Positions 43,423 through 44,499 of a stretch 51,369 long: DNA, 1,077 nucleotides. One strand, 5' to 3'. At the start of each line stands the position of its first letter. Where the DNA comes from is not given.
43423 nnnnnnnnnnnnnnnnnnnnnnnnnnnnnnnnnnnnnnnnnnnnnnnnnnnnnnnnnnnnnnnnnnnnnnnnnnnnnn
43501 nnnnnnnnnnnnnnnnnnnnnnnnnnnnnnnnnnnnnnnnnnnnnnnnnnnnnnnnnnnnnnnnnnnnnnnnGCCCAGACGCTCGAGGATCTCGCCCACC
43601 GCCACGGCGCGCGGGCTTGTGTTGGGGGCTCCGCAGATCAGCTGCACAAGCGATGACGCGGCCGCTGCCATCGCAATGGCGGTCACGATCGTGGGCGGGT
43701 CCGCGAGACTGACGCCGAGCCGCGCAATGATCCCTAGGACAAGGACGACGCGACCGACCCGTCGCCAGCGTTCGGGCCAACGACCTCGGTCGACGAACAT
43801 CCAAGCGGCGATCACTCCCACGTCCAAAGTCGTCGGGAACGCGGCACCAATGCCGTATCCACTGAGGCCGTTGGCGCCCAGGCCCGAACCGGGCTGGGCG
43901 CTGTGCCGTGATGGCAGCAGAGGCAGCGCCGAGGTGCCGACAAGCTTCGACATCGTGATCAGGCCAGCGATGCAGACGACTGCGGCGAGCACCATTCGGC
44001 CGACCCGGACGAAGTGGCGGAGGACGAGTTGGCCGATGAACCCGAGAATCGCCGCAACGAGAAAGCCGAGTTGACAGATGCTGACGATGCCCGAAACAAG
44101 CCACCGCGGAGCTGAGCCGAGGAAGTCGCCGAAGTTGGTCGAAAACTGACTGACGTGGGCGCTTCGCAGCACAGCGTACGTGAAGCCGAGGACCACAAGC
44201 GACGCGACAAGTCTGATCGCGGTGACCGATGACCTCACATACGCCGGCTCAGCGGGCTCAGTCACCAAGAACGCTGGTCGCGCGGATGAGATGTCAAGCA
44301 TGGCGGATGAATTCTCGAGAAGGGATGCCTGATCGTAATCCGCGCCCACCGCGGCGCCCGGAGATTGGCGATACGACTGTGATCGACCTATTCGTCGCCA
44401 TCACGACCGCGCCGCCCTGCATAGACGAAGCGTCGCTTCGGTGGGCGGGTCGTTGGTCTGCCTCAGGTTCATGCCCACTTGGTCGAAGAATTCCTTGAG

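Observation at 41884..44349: Flippase-like membrane domain fused to a pseudokinase module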

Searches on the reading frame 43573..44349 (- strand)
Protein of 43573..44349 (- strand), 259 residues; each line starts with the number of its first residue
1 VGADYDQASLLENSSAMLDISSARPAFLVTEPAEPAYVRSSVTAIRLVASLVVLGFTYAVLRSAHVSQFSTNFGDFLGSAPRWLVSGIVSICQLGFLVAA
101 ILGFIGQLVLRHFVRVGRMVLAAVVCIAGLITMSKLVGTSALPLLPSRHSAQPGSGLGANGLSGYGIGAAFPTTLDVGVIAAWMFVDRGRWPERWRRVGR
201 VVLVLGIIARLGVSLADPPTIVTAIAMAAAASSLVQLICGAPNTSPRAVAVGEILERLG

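Call 8: search_protein_families(library=pfam, proteins=[window:43573-44349:-], max_evalue=10)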
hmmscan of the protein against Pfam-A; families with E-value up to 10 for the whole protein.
seq(259 aa): 0 families

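Call 70: predict_structure(alignment_id=A5)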
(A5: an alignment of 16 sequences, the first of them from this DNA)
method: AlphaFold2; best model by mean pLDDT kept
length: 229 residues; sequences in the alignment: 16
mean_pLDDT: 81.9   pTM: 0.80
mean pLDDT of the five models: 81.9, 81.8, 79.5, 79.6, 75.0
residues with pLDDT >= 90: 79; 70-90: 118; 50-70: 18; < 50: 14
segments of 3 or more residues with pLDDT < 50: 122-135
pLDDT, mean of each block of 10 residues (from residue 1): 71 88 92 74 78 85 90 89 89 95 90 73 38 50 82 92 85 92 84 92 94 82 79
secondary structure, 60 per line:
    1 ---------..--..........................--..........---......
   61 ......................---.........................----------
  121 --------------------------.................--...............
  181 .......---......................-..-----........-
elements in order: H14-39 H42-51 H55-82 H86-110 H147-163 H166-187 H191-212 H221-228

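Call 72: fold_search(model_id=the predicted structure, library=pdb)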
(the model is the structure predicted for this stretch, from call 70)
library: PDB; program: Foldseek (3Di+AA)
matches with E <= 10: 71; with E <= 0.001: 0
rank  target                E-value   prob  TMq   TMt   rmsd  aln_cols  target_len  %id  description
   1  5jki                  5.0e-01  0.91  0.49  0.54   6.8       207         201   12  Crystal structure of the first transmembrane PAP2 type phosphatidylglycerolphosphate phosphatase from Bacillus subtilis (released 2017-02-22)
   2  5hxs                  2.1e+00  0.05  0.16  0.14  19.8       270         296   16  Structural mechanisms of extracellular ion exchange and induced binding-site occlusion in the sodium-calcium exchanger N (released 2016-05-11)
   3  9g95_A                2.4e+00  0.06  0.19  0.13  16.8       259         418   12  Lipid III flippase WzxE with NB10 nanobody in outward-facing conformation at 2.7552 A (released 2025-01-22)
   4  5jwy                  2.6e+00  0.11  0.28  0.26  12.8       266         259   19  Structure of lipid phosphate phosphatase PgpB complex with PE (released 2016-07-20)
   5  4zyr_A                3.0e+00  0.06  0.18  0.12  16.6       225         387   16  Crystal structure of E. coli Lactose permease G46W/G262W bound to p-nitrophenyl alpha-D-galactopyranoside (alpha-NPG) (released 2015-07-29)
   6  7qp9_A                3.1e+00  0.03  0.17  0.13  16.8       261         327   11  Outward-facing apo-form of auxin transporter PIN8 (released 2022-07-06)
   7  6ob6_B                3.8e+00  0.04  0.18  0.13  16.2       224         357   16  Human equilibrative nucleoside transporter-1, S-(4-nitrobenzyl)-6-thioinosine bound, merohedrally twinned (released 2019-07-03)
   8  4u9l_B                3.9e+00  0.06  0.19  0.23  14.7       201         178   16  Structure of a membrane protein (released 2014-12-03)
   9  5hd8_A                4.1e+00  0.04  0.18  0.11  19.5       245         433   12  Crystal structure of disulfide cross-linked D417C ClC-ec1 (released 2017-01-18)
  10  9fqw_A                4.1e+00  0.02  0.14  0.08  18.2       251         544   14  Cryo-EM structure of MmCAT1 bound with FrMLV-RBD in the ornithine-bound inward-occluded state (released 2025-07-02)
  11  6ob6_A                4.3e+00  0.03  0.16  0.13  16.4       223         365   13  Human equilibrative nucleoside transporter-1, S-(4-nitrobenzyl)-6-thioinosine bound, merohedrally twinned (released 2019-07-03)
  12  5hxh_A                4.6e+00  0.02  0.16  0.14  20.4       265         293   17  Structural mechanisms of extracellular ion exchange and induced binding-site occlusion in the sodium-calcium exchanger (released 2016-05-11)
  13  5jdm                  4.6e+00  0.02  0.13  0.11  18.4       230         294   16  Structural mechanisms of extracellular ion exchange and induced binding-site occlusion in the sodium-calcium exchanger N (released 2016-05-11)
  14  6ivn_C                4.8e+00  0.08  0.24  0.21  21.5       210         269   14  Crystal structure of a membrane protein G264A (released 2019-11-06)
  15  4u9l_A                4.8e+00  0.05  0.19  0.23  15.0       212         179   17  Structure of a membrane protein (released 2014-12-03)
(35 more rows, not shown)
